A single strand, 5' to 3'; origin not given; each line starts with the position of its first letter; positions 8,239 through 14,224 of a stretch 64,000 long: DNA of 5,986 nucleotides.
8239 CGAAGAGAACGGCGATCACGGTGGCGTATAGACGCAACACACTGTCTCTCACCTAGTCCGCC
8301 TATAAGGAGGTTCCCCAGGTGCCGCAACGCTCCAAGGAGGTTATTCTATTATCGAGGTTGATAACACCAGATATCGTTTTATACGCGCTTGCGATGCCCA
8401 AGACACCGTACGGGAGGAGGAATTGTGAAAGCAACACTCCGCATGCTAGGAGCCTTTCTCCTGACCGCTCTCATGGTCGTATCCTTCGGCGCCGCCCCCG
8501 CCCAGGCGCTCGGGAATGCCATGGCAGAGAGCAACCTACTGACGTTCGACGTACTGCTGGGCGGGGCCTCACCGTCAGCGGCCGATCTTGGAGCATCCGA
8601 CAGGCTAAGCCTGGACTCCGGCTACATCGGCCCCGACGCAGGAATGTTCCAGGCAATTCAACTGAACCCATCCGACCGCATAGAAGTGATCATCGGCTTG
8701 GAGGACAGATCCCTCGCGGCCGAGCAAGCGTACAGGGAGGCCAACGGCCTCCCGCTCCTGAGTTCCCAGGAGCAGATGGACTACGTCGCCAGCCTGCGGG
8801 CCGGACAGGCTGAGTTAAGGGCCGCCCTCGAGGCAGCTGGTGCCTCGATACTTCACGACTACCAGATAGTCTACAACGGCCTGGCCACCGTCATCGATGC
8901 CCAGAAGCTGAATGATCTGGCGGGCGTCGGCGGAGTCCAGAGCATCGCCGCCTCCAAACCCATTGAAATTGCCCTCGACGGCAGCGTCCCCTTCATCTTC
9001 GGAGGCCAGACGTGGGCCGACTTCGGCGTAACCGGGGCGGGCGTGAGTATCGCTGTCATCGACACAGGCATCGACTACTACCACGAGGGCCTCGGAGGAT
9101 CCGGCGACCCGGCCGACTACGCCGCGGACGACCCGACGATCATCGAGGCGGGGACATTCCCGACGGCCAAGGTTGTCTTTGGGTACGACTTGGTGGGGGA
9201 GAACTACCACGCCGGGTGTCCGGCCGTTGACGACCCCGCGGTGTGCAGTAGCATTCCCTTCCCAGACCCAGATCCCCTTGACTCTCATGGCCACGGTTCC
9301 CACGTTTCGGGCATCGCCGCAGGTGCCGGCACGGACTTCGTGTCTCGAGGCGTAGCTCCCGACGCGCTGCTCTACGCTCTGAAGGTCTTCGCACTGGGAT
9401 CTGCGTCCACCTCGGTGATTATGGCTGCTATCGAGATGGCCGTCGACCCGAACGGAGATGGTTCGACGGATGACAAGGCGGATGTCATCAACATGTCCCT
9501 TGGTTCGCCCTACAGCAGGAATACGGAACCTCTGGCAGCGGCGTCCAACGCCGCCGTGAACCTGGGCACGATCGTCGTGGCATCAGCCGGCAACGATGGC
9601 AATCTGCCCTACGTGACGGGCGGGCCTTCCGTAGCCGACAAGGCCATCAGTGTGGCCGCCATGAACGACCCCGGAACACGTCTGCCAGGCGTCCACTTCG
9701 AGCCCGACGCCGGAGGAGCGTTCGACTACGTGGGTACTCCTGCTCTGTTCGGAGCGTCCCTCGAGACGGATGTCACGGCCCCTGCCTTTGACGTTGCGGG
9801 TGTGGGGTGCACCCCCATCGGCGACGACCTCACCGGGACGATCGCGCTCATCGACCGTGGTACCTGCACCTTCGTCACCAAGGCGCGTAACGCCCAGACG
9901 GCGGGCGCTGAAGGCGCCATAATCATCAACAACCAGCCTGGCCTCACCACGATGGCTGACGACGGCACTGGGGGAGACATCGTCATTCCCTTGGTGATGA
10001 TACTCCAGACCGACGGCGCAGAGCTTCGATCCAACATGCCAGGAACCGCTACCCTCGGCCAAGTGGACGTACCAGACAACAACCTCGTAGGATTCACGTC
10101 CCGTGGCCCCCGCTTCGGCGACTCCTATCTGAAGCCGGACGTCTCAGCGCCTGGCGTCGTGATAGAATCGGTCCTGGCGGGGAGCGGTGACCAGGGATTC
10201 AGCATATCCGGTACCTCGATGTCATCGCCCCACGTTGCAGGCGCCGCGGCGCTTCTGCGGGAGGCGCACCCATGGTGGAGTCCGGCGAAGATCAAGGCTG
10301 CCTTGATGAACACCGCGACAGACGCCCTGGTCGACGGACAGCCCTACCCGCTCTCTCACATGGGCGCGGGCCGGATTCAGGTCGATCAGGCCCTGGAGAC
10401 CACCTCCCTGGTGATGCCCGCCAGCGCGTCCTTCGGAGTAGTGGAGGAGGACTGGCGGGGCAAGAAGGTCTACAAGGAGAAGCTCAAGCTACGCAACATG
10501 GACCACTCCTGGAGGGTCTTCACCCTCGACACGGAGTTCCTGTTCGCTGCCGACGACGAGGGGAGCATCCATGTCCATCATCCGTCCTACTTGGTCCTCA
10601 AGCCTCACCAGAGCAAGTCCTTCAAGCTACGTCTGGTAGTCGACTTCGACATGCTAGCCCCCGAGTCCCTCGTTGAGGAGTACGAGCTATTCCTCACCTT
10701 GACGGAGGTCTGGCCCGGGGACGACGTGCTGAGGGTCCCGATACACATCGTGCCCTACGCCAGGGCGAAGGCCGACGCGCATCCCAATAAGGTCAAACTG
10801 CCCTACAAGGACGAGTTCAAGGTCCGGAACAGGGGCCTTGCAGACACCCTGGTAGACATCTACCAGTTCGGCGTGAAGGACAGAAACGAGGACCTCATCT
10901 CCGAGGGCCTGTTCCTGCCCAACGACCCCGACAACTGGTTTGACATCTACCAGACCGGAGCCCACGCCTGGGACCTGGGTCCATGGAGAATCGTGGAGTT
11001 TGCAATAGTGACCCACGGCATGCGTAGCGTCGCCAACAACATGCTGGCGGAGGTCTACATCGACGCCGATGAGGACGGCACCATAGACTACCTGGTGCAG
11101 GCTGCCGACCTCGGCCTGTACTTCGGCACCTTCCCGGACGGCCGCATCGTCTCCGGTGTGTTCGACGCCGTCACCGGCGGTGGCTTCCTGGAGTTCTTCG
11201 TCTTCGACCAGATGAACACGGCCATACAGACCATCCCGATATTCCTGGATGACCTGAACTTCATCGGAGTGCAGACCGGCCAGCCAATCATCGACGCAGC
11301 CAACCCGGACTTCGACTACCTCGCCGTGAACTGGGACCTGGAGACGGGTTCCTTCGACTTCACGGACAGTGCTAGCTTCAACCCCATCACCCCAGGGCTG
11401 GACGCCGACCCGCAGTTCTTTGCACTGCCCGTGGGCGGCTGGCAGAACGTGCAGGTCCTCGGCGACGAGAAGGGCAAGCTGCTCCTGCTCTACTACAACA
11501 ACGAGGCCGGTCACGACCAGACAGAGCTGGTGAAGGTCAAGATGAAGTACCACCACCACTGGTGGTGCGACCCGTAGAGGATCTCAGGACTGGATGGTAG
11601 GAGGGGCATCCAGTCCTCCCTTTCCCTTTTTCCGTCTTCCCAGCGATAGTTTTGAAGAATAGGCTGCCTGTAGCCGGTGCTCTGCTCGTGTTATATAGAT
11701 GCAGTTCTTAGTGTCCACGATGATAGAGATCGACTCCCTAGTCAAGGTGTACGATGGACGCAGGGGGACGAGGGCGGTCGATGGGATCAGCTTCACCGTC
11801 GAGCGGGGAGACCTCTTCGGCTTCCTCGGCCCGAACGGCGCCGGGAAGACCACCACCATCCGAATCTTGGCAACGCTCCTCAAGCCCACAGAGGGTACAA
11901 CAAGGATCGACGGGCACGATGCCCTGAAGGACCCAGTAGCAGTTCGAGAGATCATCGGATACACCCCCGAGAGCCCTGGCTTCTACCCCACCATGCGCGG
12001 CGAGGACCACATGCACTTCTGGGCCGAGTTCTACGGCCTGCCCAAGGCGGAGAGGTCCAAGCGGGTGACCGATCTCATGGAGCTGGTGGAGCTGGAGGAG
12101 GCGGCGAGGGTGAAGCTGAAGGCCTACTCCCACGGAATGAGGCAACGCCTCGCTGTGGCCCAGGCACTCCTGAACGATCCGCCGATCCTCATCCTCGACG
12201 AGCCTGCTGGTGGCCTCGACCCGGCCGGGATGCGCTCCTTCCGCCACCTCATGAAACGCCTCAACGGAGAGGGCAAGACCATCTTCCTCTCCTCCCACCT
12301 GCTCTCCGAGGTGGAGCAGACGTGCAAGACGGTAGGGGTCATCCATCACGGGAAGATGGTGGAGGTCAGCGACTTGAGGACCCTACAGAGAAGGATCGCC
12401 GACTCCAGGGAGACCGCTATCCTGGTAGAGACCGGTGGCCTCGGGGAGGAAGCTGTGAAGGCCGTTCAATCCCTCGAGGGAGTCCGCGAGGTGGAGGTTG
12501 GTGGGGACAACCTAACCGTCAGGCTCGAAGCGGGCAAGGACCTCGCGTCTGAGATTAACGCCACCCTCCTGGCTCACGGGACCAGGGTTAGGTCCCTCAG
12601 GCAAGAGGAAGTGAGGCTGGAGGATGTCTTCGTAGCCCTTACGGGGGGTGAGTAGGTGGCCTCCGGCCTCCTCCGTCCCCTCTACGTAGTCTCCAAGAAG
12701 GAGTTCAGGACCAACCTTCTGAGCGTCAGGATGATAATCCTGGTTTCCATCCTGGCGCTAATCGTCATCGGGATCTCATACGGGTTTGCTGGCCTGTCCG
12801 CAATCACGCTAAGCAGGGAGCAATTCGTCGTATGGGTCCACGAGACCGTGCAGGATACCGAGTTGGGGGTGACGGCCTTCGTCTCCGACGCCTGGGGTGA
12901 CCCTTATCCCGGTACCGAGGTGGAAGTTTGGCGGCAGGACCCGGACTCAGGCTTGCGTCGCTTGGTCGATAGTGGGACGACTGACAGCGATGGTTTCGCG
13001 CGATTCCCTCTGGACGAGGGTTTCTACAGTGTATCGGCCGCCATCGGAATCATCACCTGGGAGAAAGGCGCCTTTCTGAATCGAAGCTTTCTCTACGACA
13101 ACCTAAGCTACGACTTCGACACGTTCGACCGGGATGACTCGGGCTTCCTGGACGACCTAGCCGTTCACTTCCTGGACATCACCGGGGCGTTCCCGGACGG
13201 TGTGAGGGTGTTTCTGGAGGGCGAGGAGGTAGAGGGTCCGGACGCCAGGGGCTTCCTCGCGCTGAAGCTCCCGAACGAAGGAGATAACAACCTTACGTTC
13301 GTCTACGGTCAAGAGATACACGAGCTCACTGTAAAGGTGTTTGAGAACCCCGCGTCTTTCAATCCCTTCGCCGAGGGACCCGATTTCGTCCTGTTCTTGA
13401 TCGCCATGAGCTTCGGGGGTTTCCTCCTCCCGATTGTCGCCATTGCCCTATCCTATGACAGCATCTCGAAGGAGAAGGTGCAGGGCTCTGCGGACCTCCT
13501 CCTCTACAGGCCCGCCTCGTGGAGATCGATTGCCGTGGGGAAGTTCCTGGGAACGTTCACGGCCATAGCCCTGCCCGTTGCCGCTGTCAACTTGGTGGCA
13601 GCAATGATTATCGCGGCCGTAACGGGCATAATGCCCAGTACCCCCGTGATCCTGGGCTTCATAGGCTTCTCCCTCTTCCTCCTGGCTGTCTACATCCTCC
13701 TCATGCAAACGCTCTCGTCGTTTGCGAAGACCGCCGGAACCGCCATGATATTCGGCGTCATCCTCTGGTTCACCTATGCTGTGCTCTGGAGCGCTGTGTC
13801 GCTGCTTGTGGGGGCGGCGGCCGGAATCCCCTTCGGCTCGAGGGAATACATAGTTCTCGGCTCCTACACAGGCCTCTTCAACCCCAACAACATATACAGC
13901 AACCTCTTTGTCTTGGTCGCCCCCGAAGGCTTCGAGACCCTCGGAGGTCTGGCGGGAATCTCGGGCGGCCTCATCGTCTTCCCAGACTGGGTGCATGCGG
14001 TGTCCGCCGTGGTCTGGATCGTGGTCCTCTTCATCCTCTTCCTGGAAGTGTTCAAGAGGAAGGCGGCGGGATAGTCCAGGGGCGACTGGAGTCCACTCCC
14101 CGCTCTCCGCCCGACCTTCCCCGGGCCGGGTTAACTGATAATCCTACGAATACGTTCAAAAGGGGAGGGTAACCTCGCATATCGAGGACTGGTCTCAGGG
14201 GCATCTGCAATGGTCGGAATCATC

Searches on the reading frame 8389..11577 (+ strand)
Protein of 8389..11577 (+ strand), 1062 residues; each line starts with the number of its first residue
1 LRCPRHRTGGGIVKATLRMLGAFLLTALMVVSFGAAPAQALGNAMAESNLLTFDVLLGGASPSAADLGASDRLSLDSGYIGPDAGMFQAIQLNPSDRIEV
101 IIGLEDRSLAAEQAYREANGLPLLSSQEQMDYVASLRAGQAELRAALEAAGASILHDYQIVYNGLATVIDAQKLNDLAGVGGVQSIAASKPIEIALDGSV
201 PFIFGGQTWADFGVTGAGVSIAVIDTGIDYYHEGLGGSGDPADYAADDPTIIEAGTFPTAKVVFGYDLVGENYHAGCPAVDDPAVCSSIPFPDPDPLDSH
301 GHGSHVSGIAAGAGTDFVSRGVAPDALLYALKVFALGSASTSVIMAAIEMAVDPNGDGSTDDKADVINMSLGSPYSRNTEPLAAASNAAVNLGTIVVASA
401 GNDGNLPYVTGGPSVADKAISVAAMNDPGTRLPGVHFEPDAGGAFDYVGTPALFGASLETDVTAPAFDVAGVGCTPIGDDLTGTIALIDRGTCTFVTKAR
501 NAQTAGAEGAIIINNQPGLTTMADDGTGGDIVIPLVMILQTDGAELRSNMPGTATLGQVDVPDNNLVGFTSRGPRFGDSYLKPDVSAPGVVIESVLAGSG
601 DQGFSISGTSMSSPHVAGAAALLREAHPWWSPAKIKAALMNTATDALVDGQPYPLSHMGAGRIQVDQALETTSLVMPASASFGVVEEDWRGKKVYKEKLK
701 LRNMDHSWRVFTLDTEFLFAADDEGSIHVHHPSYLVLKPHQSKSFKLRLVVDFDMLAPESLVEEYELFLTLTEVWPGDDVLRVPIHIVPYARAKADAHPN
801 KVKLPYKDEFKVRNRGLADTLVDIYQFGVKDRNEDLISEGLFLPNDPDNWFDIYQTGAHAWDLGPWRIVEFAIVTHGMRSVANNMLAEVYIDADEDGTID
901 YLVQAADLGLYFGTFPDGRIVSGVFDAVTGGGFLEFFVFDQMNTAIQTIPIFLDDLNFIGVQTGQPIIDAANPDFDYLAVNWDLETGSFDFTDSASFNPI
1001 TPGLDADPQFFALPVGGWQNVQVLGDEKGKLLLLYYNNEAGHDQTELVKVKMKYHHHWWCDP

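Call 73: search_protein_families(library=pfam, proteins=[window:8389-11577:+], max_evalue=0.00001)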
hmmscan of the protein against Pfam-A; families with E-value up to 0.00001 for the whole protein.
window:8389-11577:+ (1062 aa): 2 families
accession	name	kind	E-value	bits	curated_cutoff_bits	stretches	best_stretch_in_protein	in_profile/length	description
PF00082.27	Peptidase_S8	-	1.6e-55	188.9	21.8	1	216-661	1-288/288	Subtilase family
PF02225.27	PA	-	5.7e-19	68.5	23.9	1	471-546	10-95/95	PA domain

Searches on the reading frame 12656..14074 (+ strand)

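Call 73: search_protein_families(library=pfam, proteins=[window:12656-14074:+], max_evalue=0.00001)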
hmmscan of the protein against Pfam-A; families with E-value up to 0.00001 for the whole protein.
window:12656-14074:+ (472 aa): 1 family
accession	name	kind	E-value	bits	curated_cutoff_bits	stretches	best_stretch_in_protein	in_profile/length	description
PF12679.13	ABC2_membrane_2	-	4.1e-28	98.9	27.2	1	11-469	2-281/283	ABC-2 family transporter protein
